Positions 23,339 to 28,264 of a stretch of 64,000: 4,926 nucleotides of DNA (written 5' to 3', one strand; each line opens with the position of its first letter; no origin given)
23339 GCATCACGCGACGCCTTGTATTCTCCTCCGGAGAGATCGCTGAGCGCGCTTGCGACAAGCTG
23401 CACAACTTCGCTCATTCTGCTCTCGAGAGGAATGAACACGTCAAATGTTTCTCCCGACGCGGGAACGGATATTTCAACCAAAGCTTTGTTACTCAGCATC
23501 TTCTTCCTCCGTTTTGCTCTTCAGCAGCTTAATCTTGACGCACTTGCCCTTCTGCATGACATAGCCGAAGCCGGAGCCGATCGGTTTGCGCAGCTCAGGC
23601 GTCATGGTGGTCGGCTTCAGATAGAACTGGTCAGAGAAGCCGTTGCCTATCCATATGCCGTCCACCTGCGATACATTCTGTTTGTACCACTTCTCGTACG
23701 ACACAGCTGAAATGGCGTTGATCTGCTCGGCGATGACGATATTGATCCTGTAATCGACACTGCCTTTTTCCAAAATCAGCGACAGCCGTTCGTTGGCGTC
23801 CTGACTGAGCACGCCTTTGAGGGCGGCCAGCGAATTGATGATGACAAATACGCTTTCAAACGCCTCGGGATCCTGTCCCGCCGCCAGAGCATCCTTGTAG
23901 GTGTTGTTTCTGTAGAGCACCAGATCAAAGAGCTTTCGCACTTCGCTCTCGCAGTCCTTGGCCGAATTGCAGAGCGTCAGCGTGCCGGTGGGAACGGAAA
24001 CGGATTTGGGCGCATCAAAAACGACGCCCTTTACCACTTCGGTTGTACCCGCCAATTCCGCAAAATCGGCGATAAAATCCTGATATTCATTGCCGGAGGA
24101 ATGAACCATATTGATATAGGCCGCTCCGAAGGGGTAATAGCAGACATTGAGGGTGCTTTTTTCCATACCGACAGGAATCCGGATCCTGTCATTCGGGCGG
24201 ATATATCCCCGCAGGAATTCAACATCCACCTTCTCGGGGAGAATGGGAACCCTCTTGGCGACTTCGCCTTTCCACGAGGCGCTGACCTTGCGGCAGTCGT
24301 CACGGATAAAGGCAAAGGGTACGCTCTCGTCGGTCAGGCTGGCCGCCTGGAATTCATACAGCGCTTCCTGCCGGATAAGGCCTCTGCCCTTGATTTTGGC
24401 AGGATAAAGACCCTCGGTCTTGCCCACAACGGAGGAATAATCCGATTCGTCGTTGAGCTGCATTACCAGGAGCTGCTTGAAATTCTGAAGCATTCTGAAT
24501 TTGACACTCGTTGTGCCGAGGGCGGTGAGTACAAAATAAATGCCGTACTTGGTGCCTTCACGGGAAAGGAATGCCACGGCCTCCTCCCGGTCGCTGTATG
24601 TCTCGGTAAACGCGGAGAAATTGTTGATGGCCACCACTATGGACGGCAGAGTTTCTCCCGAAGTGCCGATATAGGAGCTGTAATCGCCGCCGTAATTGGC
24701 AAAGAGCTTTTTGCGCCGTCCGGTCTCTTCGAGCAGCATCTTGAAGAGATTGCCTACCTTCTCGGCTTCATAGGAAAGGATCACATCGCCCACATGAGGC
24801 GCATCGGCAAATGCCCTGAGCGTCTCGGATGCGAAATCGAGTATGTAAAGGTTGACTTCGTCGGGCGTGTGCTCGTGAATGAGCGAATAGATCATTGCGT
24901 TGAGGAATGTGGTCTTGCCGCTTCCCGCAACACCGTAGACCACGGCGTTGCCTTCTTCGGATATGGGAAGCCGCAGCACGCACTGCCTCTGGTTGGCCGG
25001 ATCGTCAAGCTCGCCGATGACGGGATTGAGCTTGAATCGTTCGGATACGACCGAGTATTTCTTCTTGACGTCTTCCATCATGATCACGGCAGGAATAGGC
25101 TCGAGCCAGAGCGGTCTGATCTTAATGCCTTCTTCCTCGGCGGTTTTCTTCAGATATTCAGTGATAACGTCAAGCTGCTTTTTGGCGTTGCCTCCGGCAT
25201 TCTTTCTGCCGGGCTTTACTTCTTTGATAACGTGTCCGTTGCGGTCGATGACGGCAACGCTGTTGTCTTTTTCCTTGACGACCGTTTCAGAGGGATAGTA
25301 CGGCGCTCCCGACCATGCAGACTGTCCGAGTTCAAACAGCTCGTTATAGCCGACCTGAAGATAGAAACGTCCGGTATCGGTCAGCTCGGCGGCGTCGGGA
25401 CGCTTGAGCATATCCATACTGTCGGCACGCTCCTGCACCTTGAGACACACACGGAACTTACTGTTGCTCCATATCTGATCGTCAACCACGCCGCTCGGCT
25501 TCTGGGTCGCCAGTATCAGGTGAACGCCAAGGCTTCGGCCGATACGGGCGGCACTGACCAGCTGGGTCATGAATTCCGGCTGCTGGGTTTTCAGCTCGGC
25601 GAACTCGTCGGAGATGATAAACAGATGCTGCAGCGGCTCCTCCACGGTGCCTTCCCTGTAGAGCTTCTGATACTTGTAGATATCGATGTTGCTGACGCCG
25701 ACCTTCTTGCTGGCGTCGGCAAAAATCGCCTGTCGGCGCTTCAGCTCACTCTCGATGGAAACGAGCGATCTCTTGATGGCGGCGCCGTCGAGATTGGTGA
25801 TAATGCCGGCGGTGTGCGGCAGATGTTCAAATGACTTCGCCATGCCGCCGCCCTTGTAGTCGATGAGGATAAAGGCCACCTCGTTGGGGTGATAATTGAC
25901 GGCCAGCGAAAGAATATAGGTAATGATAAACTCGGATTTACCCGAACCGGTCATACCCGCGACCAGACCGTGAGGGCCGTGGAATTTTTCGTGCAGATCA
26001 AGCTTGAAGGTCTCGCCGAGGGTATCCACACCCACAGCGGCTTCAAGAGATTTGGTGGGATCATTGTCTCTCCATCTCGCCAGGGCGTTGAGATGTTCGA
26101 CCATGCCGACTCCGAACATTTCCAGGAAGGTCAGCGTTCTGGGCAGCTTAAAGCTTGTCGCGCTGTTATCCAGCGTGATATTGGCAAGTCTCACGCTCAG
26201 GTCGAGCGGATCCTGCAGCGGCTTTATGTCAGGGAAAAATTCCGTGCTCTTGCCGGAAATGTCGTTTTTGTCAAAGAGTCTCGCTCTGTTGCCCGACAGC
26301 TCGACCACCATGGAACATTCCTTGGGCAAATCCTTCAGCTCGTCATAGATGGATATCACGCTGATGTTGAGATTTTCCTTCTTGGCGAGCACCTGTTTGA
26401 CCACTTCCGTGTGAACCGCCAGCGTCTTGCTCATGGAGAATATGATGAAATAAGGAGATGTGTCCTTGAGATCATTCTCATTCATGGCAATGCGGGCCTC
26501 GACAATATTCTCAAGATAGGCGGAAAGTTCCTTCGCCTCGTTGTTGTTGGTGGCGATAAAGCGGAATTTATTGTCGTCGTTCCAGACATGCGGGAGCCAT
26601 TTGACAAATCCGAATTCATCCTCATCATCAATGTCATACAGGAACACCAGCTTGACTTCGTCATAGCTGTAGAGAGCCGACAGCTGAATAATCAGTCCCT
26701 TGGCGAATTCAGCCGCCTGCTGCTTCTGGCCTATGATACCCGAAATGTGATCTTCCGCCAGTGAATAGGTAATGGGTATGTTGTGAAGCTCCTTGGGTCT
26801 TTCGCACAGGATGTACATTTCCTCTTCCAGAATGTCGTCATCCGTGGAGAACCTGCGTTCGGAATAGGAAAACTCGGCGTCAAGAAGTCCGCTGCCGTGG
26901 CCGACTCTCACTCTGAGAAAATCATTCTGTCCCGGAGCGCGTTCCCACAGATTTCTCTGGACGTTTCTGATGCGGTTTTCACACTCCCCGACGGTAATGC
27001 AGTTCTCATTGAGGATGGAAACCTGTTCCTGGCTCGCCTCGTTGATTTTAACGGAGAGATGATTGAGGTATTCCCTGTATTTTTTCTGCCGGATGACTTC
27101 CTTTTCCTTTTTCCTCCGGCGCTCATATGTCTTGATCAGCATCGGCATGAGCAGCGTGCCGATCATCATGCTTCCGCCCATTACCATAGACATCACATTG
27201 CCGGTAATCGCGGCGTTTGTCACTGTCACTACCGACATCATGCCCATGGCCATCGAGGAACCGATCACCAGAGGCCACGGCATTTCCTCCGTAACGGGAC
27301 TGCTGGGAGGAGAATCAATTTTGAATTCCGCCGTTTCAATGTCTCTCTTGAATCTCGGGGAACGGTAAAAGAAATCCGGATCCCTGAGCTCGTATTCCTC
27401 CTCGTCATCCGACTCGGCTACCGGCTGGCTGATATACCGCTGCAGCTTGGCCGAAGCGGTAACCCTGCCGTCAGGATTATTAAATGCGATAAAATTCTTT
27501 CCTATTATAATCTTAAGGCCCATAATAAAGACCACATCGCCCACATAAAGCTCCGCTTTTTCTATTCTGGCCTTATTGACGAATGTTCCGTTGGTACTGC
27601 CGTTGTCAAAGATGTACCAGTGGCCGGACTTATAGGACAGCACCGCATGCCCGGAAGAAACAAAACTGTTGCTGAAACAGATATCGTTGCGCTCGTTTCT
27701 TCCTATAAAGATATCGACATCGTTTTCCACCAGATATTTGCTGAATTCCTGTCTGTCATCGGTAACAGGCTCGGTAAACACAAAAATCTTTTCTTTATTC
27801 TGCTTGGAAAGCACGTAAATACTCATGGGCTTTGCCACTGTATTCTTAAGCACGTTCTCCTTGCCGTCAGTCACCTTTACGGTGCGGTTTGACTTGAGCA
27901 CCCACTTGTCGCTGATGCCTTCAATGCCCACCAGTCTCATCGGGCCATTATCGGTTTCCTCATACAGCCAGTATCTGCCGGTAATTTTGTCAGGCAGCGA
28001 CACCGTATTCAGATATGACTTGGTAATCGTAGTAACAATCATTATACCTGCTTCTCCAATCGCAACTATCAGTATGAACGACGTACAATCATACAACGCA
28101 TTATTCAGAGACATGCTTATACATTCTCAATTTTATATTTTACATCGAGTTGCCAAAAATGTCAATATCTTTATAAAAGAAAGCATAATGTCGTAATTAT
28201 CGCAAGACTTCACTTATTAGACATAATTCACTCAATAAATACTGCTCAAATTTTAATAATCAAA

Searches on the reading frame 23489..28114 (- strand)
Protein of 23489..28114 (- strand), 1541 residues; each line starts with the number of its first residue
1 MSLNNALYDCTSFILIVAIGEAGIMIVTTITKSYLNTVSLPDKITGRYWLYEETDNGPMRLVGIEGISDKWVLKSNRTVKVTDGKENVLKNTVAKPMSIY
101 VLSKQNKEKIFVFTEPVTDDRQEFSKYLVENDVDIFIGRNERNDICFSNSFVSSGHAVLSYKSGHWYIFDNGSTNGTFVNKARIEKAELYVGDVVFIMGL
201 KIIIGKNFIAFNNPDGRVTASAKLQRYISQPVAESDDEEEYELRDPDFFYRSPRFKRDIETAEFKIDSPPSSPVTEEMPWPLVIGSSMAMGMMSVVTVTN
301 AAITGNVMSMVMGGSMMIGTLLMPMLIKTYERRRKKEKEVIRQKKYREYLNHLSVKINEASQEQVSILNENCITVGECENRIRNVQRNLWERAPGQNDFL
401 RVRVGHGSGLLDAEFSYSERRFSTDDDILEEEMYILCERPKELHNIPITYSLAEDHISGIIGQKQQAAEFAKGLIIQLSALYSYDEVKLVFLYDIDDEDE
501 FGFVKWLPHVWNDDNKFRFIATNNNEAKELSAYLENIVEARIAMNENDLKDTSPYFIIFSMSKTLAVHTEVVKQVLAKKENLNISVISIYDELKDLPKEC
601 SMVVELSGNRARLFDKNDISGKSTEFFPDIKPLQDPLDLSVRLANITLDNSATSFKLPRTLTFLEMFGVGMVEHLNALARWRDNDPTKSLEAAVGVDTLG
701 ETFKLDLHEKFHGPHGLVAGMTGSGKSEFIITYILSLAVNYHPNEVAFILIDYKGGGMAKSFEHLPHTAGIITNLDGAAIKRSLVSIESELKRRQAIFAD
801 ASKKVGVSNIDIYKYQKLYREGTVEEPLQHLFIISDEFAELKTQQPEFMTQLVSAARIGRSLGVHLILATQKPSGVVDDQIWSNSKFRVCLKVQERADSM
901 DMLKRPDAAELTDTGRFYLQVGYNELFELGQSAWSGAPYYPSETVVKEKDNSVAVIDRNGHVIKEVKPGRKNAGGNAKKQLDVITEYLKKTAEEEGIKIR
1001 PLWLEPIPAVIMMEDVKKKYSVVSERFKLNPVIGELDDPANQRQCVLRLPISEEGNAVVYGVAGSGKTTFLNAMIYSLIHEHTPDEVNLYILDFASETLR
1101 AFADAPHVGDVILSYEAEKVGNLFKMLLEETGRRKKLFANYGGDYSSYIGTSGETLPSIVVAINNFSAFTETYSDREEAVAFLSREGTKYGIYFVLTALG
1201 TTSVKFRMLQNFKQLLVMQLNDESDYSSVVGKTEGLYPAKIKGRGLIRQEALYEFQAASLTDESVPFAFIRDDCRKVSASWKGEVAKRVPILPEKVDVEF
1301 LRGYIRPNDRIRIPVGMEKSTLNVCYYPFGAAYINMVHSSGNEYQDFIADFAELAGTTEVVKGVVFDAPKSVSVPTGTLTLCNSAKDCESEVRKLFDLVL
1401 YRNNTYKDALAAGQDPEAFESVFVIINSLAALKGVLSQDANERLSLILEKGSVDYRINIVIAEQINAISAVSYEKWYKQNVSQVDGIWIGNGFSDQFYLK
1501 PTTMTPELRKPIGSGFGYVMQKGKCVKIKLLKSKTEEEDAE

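Call 25: search_protein_families(library=pfam, proteins=[window:23489-28114:-], max_evalue=0.01)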
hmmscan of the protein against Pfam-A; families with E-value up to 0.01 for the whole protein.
window:23489-28114:- (1541 aa): 14 families
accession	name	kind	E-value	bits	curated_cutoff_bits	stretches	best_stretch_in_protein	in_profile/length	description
PF01580.24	FtsK_SpoIIIE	-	1e-55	189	24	2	687-874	15-220/221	FtsK/SpoIIIE family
PF00498.31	FHA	-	1e-17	64.8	20.7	1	136-195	2-64/67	FHA domain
PF16697.10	Yop-YscD_cpl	-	1.5e-08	35.2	33.2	1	134-195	18-81/94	Inner membrane component of T3SS, cytoplasmic domain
PF13555.12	AAA_29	-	3.5e-06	27.1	27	0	1049-1080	17-48/61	P-loop containing region of AAA domain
PF13401.12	AAA_22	-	6.4e-05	23.7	27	0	1053-1101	4-49/130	AAA domain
PF01935.23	DUF87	-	0.00068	20.2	23.2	0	703-755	14-62/220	Helicase HerA, central domain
PF05729.18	NACHT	-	0.001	19.3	26.7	0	1058-1114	4-60/167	NACHT domain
PF13191.12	AAA_16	-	0.0014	19.6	32.6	0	1052-1081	22-51/167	AAA ATPase domain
PF01443.25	Viral_helicase1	-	0.0018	18.6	21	0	1058-1077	2-21/228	Viral superfamily 1 RNA helicase core domain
PF00580.27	UvrD-helicase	-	0.0022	18.2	23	0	1053-1094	12-53/271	UvrD/REP helicase N-terminal domain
PF03029.23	ATP_bind_1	-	0.0034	17.6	27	0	1059-1089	1-32/240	Conserved hypothetical ATP binding protein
PF25199.1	nSTAND_NTPase5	-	0.0044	17.3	34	0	1056-1093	43-77/145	Novel STAND NTPase 5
PF00437.27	T2SSE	-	0.0044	16.2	24.9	0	1039-1078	127-166/370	Type II/IV secretion system protein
PF13245.12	AAA_19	-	0.0055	17.3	25.1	0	1052-1086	9-43/134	AAA domain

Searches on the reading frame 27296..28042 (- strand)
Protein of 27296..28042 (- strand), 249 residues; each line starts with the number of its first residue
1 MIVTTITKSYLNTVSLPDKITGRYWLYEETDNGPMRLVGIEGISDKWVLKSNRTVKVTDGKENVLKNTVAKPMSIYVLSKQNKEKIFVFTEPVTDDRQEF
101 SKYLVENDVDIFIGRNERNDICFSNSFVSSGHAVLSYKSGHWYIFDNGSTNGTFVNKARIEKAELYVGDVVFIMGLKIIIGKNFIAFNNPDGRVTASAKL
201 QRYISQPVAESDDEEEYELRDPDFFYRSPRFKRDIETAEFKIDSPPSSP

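Call 22: search_solved_structures(query=window:27296-28042:-, max_evalue=0.01, show_alignments=3)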
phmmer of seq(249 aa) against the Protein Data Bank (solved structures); distinct sequences matched with E-value up to 0.01: 23.
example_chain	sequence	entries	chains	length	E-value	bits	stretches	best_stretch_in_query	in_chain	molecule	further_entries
6ccd_A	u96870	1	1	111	4e-09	39.6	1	92-171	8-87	ABC transporter ATP-binding/permease protein Rv1747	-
6cah_A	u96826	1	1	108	8.3e-09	38.6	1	111-184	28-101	ABC transporter ATP-binding/permease protein Rv1747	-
6i2q_B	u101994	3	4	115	4e-06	29.8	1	102-179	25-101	Glycogen accumulation regulator GarA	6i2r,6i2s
8p5r_G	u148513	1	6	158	8.8e-06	28.7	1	102-179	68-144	Glycogen accumulation regulator GarA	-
2kkl_A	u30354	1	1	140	3.7e-05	26.6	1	101-179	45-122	Uncharacterized protein Mb1858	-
2kfu_A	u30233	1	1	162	5e-05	26.2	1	101-179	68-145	Rv1827 pThr 22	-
6i2p_D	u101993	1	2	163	5e-05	26.2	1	101-179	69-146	Glycogen accumulation regulator GarA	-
7rj3_A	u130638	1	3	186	6.6e-05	25.8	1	101-179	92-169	Glycogen accumulation regulator GarA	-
1uht_A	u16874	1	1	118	0.00011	25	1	111-185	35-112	expressed protein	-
4h87_A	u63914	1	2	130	0.00038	23.3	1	113-173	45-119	Kanadaptin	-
2kb3_A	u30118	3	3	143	0.00052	22.9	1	111-177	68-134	Oxoglutarate dehydrogenase inhibitor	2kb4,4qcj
8p5x_G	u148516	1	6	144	0.00053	22.8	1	111-177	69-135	Oxoglutarate dehydrogenase inhibitor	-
2pie_A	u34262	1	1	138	0.0006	22.7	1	126-167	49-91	E3 ubiquitin-protein ligase RNF8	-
2csw_A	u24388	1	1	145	0.00069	22.5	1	126-167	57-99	Ubiquitin ligase protein RNF8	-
6a8w_A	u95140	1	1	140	0.00075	22.4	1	110-172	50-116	Vacuolar protein sorting-associated protein 64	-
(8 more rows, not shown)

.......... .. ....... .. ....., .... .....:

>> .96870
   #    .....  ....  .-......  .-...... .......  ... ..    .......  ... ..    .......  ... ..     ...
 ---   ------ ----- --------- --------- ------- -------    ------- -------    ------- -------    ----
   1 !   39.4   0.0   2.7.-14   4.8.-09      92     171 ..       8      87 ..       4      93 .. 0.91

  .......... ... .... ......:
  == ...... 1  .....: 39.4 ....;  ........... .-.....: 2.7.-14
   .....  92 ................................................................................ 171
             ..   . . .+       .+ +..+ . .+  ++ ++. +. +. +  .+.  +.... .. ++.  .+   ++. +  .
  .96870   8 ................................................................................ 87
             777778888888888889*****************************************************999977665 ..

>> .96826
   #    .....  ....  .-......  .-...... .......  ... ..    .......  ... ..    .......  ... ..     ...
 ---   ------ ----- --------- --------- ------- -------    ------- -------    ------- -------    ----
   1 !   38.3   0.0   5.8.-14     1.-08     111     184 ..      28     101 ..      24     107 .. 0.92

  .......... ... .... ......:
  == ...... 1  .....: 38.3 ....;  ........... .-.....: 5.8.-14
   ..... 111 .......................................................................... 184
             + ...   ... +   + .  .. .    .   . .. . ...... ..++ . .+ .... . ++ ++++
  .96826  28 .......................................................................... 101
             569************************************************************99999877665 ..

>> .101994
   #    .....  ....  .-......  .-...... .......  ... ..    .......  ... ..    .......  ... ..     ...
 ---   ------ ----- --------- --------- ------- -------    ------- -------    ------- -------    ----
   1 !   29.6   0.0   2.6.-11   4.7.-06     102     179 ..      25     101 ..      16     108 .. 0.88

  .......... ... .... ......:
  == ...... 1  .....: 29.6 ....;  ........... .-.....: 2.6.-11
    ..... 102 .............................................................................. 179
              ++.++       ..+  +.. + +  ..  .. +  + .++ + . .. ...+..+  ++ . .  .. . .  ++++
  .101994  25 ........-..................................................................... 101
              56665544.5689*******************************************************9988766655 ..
